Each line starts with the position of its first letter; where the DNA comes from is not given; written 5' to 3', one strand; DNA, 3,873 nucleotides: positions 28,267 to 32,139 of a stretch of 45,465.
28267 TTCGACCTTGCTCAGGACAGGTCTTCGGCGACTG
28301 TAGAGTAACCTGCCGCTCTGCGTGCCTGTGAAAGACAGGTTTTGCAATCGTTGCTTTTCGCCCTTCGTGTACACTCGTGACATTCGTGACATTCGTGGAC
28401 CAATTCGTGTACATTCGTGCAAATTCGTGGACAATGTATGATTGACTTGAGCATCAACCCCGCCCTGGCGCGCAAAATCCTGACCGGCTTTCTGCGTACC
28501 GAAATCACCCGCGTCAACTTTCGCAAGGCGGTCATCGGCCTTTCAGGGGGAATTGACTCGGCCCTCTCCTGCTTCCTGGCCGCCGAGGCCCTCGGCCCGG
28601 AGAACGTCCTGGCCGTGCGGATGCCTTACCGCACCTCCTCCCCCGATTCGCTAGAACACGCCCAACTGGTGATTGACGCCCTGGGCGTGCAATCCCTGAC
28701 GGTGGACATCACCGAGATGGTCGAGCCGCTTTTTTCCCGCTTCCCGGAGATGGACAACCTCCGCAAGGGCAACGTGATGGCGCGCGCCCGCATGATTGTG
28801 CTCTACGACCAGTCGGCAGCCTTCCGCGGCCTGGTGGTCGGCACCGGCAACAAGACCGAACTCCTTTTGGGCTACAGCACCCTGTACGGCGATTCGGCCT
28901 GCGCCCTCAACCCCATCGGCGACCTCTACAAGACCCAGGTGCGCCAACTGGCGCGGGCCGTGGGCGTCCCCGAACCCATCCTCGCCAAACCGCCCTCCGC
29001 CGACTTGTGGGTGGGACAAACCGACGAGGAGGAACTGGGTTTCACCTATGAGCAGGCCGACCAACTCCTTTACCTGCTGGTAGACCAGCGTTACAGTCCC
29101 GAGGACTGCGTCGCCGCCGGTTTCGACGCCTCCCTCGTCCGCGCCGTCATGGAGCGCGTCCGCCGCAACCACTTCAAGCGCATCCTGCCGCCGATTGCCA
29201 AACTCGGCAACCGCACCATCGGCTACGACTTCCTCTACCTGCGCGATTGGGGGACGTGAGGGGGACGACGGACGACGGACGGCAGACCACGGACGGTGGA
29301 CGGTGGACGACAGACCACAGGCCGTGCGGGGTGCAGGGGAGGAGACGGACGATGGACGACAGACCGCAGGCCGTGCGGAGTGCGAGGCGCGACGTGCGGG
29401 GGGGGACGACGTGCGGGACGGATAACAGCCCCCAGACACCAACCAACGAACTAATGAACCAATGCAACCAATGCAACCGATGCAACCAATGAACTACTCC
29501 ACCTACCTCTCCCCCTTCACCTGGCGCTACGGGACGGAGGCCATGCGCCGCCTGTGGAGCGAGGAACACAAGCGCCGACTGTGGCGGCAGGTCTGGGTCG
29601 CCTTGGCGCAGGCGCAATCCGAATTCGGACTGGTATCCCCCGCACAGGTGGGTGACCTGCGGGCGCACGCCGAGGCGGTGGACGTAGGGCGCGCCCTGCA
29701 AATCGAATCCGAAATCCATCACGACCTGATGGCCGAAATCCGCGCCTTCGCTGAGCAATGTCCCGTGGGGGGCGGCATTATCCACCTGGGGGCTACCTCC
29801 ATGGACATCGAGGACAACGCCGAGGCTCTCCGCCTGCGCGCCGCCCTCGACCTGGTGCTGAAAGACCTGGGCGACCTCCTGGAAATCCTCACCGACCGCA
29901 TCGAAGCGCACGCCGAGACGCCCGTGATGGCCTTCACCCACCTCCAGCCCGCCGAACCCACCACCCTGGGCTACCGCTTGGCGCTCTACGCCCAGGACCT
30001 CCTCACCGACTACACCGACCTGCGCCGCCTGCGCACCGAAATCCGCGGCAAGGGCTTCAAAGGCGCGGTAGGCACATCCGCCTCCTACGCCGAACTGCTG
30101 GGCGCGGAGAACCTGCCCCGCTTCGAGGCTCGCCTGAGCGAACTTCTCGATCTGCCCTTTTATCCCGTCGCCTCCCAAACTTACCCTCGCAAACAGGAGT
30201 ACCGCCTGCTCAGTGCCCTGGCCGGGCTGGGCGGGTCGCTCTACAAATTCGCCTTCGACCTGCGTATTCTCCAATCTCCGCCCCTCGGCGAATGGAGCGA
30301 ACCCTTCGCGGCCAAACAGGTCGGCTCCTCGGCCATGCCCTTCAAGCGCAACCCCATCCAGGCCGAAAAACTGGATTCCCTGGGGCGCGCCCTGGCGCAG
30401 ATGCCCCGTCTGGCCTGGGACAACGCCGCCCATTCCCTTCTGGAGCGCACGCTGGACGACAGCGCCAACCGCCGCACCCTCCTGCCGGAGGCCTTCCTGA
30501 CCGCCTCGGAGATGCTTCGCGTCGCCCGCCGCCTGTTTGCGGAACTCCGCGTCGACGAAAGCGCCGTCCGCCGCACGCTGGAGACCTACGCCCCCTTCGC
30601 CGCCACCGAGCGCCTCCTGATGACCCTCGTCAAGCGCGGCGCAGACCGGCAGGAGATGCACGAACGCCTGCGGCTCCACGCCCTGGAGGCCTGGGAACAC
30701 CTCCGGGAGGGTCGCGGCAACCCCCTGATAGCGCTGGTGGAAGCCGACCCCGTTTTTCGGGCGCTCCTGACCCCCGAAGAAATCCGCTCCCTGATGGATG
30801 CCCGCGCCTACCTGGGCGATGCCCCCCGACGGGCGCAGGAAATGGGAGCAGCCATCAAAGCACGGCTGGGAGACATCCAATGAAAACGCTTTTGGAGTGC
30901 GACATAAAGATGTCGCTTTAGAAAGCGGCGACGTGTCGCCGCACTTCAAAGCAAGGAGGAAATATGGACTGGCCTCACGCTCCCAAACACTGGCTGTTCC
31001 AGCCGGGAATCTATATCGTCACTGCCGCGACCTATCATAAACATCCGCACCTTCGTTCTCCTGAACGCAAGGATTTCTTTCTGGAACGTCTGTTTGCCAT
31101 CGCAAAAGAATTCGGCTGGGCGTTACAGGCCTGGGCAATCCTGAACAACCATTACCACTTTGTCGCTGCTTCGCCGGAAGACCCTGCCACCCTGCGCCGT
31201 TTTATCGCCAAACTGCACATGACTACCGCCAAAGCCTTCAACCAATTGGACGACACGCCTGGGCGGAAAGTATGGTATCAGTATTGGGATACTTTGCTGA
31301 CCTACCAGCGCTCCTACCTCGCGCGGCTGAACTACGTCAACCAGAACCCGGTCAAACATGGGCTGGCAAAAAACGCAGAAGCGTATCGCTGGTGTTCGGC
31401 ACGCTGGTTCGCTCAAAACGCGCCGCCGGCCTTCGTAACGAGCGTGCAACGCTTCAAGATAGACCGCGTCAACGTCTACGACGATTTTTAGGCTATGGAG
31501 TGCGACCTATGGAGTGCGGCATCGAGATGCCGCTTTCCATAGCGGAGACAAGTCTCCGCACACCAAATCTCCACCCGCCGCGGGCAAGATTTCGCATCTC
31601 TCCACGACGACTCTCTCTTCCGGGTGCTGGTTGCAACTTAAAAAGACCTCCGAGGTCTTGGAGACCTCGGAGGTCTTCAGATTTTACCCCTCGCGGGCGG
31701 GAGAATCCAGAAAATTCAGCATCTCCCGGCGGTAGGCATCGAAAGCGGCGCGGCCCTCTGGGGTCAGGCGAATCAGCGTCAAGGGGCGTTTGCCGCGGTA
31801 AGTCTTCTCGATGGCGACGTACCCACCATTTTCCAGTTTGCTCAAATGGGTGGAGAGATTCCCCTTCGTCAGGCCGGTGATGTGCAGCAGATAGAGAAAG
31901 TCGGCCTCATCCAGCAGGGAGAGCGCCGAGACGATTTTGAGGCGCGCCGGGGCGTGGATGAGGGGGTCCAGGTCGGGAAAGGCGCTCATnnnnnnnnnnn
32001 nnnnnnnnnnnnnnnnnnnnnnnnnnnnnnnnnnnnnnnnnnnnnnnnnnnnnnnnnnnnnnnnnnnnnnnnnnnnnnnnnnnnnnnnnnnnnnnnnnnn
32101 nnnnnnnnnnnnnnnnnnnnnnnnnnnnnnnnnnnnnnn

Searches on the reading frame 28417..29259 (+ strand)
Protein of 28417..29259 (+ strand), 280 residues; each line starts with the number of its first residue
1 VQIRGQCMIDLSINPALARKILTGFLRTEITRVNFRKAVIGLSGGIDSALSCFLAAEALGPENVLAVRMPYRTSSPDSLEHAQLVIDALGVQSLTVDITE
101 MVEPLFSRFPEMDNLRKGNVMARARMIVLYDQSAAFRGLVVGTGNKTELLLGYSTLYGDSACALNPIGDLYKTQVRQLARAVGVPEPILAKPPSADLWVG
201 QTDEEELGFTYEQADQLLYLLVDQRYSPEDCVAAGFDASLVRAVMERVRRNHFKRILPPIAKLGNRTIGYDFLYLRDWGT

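Call 25: search_protein_families(library=pfam, proteins=[window:28417-29259:+])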
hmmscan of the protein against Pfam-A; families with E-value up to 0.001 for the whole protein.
window:28417-29259:+ (280 aa): 4 families
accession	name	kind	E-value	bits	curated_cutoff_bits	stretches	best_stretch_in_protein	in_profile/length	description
PF02540.23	NAD_synthase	-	6.1e-80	268.3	21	1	22-258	5-242/242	NAD synthase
PF06508.19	QueC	-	2.7e-05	24.2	22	1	37-100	1-62/210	Queuosine biosynthesis protein QueC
PF03054.22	tRNA_Me_trans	-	8e-05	22.8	20.6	0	37-98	2-72/202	tRNA methyl transferase HUP domain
PF00733.27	Asn_synthase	-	0.00067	19.8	21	1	41-131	23-109/354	Asparagine synthase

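Call 73: find_homologous_proteins(query=window:28438-29259:+, max_evalue=1e-60)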
Query window:28438-29259:+ (273 aa): 7997 proteins with E <= 1e-60 among 8000 candidates; the best 120 are listed.
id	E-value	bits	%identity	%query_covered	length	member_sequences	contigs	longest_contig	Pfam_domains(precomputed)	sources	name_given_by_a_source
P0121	2.8e-176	602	100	100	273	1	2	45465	PF02540.24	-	-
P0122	2.4e-172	590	98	100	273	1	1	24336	PF06508.20,PF02540.24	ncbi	-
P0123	8.8e-165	565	93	100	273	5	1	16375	PF02540.24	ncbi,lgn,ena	-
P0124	2.8e-157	540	89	100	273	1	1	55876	PF02540.24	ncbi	-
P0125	2.4e-155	534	86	100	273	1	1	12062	PF03054.23,PF02540.24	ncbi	-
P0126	3.3e-155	533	86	100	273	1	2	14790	PF03054.23,PF02540.24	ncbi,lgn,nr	ncbi:MAG: NAD+ synthase [Anaerolineae bacterium]|nr:MAG: NAD+ synthase [Anaerolineae bacterium]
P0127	1.7e-154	531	87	100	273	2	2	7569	PF06508.20,PF02540.24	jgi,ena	-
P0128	5.9e-154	529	86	100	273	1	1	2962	PF03054.23,PF06508.20,PF02540.24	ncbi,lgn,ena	-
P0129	5.2e-153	526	86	100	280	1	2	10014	PF06508.20,PF02540.24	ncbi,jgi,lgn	-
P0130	3.4e-151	520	85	100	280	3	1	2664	PF06508.20,PF02540.24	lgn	-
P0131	1.9e-149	515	85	100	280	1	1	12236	PF03054.23,PF02540.24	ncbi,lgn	ncbi:MAG: NAD+ synthase [Anaerolineales bacterium]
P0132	1.5e-148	512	84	100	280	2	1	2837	PF02540.24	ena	-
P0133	1.7e-147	508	82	100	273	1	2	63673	PF03054.23,PF06508.20,PF02540.24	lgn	-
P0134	4.5e-147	507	81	100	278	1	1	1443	PF06508.20,PF02540.24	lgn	-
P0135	6.4e-147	506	82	100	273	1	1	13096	PF03054.23,PF06508.20,PF02540.24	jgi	jgi:NAD+ synthase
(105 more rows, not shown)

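Call 74: find_encoding_contigs(protein=P0122, flank=10000, max_places=1)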
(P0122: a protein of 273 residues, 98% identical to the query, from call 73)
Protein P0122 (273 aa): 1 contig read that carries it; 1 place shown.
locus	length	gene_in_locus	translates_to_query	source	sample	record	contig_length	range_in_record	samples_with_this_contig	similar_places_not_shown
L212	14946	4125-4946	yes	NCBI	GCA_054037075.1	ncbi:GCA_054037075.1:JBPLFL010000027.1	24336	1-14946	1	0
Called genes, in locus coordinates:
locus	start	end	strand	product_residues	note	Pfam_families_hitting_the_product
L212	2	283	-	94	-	?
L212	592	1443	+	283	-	PF00795:CN_hydrolase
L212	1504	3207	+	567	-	PF13620:CarboxypepD_reg (weak), PF00939:Na_sulph_symp (weak), PF02040:ArsB, PF03600:CitMHS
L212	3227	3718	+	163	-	PF00582:Usp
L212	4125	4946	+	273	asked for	PF02540:NAD_synthase, PF06508:QueC (faint)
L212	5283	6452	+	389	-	PF01609:DDE_Tnp_1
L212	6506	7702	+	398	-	PF00108:Thiolase_N, PF00109:ketoacyl-synt (faint), PF02803:Thiolase_C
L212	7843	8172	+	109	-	PF02036:SCP2, PF14864:Alkyl_sulf_C (weak)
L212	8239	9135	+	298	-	-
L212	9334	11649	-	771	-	PF03648:Glyco_hydro_67N, PF16126:DUF4838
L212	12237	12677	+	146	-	PF09828:ChrB_C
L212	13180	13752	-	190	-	PF00156:Pribosyltran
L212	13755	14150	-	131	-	-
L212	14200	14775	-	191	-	PF13189:Cytidylate_kin2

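Call 75: find_encoding_contigs(protein=P0123, flank=10000, max_places=1)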
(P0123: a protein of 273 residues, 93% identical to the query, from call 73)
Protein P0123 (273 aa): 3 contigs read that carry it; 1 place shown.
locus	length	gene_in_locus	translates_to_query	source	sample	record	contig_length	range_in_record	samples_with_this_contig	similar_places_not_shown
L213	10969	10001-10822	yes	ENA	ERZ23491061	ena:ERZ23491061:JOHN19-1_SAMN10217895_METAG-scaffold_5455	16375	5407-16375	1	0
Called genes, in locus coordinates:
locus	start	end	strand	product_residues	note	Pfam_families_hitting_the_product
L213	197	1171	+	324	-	PF13302:Acetyltransf_3 (weak), PF13527:Acetyltransf_9 (weak), PF00583:Acetyltransf_1, PF13508:Acetyltransf_7, PF13673:Acetyltransf_10, PF08445:FR47 (weak)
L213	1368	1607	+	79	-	PF04434:SWIM (weak)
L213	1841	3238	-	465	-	PF00753:Lactamase_B, PF23023:Anti-Pycsar_Apyc1 (weak), PF12706:Lactamase_B_2, PF16661:Lactamase_B_6, PF10996:Beta-Casp, PF07521:RMMBL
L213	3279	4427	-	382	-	PF01612:DNA_pol_A_exo1, PF00570:HRDC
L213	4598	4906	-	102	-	PF00583:Acetyltransf_1, PF13508:Acetyltransf_7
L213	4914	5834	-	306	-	PF01145:Band_7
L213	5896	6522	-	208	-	PF24961:NfeD_membrane, PF01957:NfeD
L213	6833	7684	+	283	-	PF00795:CN_hydrolase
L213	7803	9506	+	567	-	PF13620:CarboxypepD_reg, PF00939:Na_sulph_symp (weak), PF02040:ArsB, PF03600:CitMHS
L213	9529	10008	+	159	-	PF00582:Usp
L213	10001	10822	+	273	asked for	PF02540:NAD_synthase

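Call 76: find_encoding_contigs(protein=P0124, flank=10000, max_places=1)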
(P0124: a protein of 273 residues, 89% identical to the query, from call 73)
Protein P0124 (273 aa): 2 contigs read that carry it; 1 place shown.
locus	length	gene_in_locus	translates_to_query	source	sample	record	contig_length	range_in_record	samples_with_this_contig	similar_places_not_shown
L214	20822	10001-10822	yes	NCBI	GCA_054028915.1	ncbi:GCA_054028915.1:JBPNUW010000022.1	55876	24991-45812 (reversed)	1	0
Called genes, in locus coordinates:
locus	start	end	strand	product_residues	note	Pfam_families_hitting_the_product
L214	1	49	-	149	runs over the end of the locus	PF00254:FKBP_C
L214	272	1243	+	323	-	PF13527:Acetyltransf_9 (weak), PF00583:Acetyltransf_1, PF13508:Acetyltransf_7, PF13673:Acetyltransf_10, PF08445:FR47 (weak)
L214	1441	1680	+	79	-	PF04434:SWIM (weak)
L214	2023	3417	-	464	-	PF00753:Lactamase_B, PF23023:Anti-Pycsar_Apyc1 (weak), PF12706:Lactamase_B_2, PF16661:Lactamase_B_6, PF10996:Beta-Casp, PF07521:RMMBL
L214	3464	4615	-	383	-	PF01612:DNA_pol_A_exo1, PF00570:HRDC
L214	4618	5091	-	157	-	PF00583:Acetyltransf_1, PF13673:Acetyltransf_10, PF13508:Acetyltransf_7, PF08445:FR47 (weak)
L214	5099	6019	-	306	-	PF01145:Band_7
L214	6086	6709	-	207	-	PF24961:NfeD_membrane, PF01957:NfeD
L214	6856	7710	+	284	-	PF00795:CN_hydrolase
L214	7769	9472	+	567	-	PF13620:CarboxypepD_reg (weak), PF00939:Na_sulph_symp (faint), PF02040:ArsB, PF03600:CitMHS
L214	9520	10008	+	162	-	PF00582:Usp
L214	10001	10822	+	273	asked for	PF02540:NAD_synthase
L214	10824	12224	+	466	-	PF00206:Lyase_1, PF10397:ADSL_C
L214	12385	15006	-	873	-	PF02861:Clp_N, PF23569:NBD_SMAX1, PF00004:AAA, PF17871:AAA_lid_9, PF07724:AAA_2, PF07728:AAA_5, PF00004:AAA, PF10431:ClpB_D2-small, +8 more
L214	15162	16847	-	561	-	PF01590:GAF, PF13185:GAF_2, PF13492:GAF_3, PF13487:HD_5, PF01966:HD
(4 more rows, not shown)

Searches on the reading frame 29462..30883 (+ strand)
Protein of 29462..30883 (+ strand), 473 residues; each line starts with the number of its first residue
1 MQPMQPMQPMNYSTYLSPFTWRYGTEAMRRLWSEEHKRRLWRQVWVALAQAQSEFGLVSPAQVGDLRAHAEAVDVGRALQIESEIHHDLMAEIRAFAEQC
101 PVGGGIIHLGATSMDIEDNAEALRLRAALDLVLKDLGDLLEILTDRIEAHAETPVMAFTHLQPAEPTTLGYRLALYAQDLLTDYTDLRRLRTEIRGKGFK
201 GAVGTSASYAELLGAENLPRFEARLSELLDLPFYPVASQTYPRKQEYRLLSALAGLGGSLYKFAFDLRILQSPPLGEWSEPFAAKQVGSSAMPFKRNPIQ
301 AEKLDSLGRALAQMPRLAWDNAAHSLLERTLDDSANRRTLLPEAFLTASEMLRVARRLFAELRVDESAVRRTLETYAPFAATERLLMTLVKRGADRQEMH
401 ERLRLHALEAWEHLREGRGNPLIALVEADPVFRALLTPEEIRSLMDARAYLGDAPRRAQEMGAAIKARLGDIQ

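Call 25: search_protein_families(library=pfam, proteins=[window:29462-30883:+])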
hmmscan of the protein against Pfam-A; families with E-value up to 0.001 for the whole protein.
window:29462-30883:+ (473 aa): 2 families
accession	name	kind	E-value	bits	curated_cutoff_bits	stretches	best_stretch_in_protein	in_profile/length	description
PF00206.25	Lyase_1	-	1.1e-35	124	27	1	84-305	78-304/312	Lyase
PF10397.14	ADSL_C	-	3.2e-18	66.3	32.7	1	378-457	1-75/79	Adenylosuccinate lyase C-terminus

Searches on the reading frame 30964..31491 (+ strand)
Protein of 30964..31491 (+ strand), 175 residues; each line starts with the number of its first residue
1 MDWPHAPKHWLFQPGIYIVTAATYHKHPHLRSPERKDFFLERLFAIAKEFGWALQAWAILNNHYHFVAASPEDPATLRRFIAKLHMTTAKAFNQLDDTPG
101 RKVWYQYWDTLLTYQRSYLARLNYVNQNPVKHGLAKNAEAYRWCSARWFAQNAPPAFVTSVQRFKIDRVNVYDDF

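Call 25: search_protein_families(library=pfam, proteins=[window:30964-31491:+])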
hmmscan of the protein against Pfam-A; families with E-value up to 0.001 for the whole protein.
window:30964-31491:+ (175 aa): 1 family
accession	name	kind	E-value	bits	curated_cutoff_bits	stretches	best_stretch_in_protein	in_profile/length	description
PF01797.21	Y1_Tnp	-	0.0002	21.9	23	1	26-105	16-93/121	Transposase IS200 like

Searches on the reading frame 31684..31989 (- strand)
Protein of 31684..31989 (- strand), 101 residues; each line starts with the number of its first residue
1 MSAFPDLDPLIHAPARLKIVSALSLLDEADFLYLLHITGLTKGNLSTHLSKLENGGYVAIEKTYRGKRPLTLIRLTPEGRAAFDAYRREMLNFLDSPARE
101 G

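Call 25: search_protein_families(library=pfam, proteins=[window:31684-31989:-])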
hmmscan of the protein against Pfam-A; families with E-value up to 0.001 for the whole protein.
window:31684-31989:- (101 aa): 2 families
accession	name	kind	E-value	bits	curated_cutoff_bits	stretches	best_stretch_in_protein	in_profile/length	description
PF13601.12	HTH_34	-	9.7e-24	83.8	27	1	16-93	2-79/80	Winged helix DNA-binding domain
PF01022.26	HTH_5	-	1.5e-07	31.6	22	1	14-58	2-45/47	Bacterial regulatory protein, arsR family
